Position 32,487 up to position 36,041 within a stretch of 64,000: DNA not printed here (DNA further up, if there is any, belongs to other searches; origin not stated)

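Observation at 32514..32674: A ~160-bp element bounded by 13-bp terminal inverted repeats occurs twice (32514-32674 and 46225-46387)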

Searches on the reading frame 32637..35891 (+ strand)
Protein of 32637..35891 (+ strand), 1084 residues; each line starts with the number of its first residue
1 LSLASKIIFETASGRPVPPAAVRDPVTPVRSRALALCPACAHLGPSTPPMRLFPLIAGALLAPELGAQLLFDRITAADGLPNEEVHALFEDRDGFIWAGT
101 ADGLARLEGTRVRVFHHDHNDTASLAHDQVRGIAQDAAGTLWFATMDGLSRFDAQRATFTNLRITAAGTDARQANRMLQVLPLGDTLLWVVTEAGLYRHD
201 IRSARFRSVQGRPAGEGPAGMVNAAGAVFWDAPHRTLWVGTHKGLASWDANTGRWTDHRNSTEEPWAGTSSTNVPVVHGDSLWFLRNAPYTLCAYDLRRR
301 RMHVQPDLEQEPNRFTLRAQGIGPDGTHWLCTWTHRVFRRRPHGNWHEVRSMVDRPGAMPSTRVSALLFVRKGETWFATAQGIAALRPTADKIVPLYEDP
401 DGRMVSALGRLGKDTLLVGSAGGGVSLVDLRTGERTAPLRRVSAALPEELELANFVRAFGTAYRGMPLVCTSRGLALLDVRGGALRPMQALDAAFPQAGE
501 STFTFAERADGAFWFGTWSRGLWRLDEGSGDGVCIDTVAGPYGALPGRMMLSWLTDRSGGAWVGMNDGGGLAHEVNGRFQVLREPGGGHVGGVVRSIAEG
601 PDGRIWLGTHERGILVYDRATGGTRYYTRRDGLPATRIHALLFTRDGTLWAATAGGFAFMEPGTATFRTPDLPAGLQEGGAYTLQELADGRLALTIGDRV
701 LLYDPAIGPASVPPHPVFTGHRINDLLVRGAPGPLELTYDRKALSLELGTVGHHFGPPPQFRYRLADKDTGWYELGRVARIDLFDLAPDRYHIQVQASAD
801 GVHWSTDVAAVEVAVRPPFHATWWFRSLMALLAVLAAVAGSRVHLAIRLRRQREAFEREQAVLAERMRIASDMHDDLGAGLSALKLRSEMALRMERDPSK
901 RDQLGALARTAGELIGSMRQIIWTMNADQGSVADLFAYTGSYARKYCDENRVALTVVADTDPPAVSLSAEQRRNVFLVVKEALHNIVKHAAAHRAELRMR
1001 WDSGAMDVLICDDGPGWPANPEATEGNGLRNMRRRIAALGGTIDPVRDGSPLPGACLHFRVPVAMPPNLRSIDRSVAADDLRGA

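Call 33: search_protein_families(library=pfam, proteins=[window:32637-35891:+])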
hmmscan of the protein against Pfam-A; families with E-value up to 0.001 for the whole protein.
window:32637-35891:+ (1084 aa): 5 families
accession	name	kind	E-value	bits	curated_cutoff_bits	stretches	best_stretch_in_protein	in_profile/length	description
PF07494.17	Reg_prop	-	5.4e-28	93.9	20.4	1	79-101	1-23/24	Two component regulator propeller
PF07730.19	HisKA_3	-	8.2e-12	45.9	24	1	865-927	1-65/68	Histidine kinase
PF08450.18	SGL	-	4.2e-07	30.3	26.3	0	183-278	1-95/246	SMP-30/Gluconolactonase/LRE-like region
PF13581.12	HATPase_c_2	-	5.8e-07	30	27.4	1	964-1025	21-87/127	Histidine kinase-like ATPase domain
PF02518.31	HATPase_c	-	3.8e-06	27.7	26.4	1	973-1063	4-109/111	Histidine kinase-, DNA gyrase B-, and HSP90-like ATPase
